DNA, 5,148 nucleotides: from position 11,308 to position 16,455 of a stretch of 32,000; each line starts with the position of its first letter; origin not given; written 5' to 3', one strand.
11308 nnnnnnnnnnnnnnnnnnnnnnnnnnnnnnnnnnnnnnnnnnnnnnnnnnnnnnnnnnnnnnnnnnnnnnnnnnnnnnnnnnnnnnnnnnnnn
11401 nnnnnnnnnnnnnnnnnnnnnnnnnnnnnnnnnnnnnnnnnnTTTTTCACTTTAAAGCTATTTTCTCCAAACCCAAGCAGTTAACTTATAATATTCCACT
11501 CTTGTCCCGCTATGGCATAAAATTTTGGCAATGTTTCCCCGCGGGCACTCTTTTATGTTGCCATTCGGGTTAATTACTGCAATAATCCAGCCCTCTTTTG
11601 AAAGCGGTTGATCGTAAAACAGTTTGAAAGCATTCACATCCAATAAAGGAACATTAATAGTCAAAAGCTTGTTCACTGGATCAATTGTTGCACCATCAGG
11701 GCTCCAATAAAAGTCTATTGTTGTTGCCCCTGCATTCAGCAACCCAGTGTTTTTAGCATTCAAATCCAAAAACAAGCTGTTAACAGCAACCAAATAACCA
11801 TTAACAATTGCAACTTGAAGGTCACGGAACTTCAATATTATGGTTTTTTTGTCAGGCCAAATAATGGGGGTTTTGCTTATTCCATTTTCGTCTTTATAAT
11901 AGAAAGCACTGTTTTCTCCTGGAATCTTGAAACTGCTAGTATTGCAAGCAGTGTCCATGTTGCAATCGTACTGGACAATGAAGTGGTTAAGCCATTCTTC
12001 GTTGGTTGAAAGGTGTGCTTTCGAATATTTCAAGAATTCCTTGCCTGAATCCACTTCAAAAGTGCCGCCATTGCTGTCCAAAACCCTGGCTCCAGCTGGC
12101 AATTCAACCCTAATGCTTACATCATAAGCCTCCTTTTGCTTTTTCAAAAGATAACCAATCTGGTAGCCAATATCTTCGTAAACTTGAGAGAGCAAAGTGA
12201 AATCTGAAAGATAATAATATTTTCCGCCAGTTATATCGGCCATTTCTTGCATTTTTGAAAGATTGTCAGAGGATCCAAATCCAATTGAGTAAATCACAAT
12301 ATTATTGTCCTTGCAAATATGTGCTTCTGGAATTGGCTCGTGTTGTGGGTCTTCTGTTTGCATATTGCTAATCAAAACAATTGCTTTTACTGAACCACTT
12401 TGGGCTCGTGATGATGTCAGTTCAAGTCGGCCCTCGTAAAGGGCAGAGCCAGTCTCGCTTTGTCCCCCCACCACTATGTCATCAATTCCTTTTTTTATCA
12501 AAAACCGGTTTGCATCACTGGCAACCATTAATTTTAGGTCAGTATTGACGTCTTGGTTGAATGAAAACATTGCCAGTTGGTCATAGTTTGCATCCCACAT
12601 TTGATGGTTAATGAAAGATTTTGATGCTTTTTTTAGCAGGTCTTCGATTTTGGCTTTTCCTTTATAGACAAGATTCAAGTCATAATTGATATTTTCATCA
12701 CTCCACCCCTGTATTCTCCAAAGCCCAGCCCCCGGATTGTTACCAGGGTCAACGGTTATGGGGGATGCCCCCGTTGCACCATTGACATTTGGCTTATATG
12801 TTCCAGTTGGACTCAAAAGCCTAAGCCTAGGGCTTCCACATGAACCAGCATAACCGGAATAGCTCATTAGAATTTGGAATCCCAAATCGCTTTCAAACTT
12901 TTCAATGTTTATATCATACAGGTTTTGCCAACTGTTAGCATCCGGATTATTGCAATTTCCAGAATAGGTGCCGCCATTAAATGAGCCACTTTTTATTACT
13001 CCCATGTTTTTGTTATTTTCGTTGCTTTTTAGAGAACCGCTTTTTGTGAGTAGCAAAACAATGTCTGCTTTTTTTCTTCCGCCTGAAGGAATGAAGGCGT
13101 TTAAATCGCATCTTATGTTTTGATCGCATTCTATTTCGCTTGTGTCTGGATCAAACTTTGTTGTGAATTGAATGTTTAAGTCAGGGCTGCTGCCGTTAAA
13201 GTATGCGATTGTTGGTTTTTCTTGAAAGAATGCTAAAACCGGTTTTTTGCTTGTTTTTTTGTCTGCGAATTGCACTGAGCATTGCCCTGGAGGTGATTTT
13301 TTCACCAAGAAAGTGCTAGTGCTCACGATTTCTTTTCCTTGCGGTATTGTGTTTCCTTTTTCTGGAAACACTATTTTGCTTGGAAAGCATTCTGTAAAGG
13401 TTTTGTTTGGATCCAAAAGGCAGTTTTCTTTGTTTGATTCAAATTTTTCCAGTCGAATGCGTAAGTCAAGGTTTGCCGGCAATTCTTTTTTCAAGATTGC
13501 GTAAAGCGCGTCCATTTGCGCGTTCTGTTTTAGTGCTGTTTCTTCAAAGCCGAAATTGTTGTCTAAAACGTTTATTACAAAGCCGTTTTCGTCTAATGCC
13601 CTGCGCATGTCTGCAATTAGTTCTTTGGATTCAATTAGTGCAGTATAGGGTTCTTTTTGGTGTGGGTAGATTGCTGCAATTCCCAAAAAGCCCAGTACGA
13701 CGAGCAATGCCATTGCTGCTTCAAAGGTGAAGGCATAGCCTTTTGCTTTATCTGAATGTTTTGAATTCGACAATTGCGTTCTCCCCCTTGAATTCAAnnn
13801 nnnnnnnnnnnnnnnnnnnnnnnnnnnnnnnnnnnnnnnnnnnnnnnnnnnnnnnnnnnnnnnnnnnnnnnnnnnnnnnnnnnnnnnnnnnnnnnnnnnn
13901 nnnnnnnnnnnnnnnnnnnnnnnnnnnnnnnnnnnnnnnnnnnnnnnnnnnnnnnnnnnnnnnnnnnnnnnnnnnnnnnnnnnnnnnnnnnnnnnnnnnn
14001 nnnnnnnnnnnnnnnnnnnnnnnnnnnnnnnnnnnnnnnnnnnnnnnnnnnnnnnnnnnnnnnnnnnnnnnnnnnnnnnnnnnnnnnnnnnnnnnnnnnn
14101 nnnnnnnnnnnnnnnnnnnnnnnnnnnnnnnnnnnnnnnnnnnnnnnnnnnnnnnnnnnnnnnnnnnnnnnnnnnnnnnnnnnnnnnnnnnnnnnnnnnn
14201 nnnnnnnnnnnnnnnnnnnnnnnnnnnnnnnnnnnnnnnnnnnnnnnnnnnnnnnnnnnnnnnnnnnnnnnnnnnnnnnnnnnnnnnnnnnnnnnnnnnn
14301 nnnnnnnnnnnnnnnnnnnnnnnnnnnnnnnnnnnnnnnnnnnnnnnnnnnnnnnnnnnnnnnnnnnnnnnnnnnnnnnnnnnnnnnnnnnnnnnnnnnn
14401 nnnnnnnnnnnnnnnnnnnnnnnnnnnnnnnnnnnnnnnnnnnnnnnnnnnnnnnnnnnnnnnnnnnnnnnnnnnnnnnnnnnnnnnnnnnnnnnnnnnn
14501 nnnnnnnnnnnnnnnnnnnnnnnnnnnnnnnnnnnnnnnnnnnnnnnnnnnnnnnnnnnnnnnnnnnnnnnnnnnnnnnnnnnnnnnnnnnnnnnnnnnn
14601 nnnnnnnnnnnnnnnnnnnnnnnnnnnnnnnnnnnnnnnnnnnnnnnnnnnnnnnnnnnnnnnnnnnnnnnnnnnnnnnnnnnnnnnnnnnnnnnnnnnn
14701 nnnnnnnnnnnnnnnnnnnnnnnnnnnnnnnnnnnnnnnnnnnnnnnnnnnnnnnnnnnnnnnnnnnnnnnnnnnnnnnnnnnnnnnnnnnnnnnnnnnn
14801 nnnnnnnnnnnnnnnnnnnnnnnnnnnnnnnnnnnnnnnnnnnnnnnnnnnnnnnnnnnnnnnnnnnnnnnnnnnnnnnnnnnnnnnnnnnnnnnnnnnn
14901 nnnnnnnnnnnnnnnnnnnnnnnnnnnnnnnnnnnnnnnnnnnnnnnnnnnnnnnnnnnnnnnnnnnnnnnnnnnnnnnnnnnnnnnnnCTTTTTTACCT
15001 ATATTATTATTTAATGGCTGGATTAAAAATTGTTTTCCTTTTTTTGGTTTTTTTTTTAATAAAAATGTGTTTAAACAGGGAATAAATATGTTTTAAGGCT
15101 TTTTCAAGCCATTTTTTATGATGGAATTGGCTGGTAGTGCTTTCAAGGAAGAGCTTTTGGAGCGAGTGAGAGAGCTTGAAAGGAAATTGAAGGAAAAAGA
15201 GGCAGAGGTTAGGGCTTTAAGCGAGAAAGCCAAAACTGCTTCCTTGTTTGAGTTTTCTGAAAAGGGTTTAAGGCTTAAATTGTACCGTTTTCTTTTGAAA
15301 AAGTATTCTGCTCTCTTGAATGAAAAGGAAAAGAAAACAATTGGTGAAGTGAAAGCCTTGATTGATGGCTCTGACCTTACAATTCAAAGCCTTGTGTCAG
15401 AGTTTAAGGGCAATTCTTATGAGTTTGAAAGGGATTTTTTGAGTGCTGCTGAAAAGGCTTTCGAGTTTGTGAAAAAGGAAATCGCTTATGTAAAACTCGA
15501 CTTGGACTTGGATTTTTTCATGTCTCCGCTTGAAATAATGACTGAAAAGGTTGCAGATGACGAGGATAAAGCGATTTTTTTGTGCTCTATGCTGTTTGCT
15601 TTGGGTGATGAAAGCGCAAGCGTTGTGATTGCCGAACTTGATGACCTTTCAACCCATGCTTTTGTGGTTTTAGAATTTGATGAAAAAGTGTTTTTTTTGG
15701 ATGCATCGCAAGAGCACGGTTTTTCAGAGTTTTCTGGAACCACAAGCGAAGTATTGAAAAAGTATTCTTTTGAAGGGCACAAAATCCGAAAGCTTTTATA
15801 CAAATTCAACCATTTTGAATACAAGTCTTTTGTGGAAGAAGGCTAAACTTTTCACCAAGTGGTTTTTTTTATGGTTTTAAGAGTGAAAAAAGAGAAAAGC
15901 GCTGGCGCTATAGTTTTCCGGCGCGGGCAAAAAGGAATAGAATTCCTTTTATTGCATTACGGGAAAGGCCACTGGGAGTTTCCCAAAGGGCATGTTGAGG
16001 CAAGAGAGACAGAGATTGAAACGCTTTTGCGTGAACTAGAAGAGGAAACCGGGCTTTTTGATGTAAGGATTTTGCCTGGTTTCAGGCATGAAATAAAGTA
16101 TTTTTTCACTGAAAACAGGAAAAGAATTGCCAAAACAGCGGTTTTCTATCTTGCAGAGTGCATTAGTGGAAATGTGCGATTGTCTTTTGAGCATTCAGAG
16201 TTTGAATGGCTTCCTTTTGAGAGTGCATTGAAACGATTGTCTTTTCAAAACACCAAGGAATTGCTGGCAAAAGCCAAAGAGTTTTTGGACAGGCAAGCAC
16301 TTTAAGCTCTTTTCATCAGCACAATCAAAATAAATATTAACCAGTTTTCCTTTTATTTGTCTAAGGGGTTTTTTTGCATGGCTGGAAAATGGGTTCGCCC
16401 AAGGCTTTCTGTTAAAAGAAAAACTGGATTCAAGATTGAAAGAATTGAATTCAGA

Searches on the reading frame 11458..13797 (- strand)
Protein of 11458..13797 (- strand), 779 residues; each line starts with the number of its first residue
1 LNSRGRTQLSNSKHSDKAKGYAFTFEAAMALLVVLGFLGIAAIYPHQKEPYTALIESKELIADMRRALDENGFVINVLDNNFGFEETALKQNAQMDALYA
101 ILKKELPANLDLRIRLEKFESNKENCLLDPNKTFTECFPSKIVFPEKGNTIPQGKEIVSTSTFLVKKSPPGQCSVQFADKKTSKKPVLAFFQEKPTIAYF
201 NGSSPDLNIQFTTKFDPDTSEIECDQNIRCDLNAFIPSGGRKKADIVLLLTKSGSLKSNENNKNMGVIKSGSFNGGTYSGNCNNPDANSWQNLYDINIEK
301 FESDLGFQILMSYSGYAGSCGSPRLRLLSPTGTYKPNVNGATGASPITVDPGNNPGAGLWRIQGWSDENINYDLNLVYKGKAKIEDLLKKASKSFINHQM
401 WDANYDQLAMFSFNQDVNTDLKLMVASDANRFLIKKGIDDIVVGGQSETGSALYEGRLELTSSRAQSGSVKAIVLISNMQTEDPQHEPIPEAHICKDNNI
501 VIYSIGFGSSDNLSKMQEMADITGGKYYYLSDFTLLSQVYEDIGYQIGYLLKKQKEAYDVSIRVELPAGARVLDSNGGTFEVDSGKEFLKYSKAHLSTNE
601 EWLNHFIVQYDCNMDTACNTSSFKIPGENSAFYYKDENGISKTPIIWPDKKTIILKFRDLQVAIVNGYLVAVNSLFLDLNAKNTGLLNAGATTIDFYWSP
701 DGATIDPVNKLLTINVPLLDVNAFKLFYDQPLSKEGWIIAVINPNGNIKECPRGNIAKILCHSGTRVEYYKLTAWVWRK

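Call 11: search_protein_families(library=pfam, proteins=[window:11458-13797:-], max_evalue=0.01)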
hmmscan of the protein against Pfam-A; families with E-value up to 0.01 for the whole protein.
window:11458-13797:- (779 aa): 2 families
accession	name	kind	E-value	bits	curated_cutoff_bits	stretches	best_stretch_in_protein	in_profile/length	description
PF00092.34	VWA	-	7.1e-13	49.6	23.8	1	388-541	20-173/174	von Willebrand factor type A domain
PF13768.12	VWA_3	-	0.0074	16.8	27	0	454-528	80-154/155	von Willebrand factor type A domain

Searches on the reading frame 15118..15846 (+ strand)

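Call 11: search_protein_families(library=pfam, proteins=[window:15118-15846:+], max_evalue=0.01)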
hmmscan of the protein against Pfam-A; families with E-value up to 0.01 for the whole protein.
window:15118-15846:+ (242 aa): 2 families
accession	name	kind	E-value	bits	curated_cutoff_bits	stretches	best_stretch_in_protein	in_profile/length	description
PF24656.1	CEPT76_peptidase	-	0.00024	21.7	27.8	1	133-203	2-76/121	CEP76 peptidase-like domain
PF04473.18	DUF553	-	0.0022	17.9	20.5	1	110-197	18-114/140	Transglutaminase-like domain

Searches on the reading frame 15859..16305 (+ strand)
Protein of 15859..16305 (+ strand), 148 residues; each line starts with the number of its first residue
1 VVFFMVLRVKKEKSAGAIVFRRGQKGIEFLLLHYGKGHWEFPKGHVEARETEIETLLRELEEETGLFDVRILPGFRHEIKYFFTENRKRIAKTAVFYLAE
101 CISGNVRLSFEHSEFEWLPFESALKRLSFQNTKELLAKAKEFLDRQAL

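Call 11: search_protein_families(library=pfam, proteins=[window:15859-16305:+], max_evalue=0.01)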
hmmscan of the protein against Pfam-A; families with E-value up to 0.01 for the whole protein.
window:15859-16305:+ (148 aa): 2 families
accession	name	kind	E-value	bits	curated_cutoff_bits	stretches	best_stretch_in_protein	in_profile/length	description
PF00293.34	NUDIX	-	1.3e-17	64.5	21.1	1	13-130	4-125/134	NUDIX domain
PF14815.12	NUDIX_4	-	0.00016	21.9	35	1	36-127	24-101/113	NUDIX domain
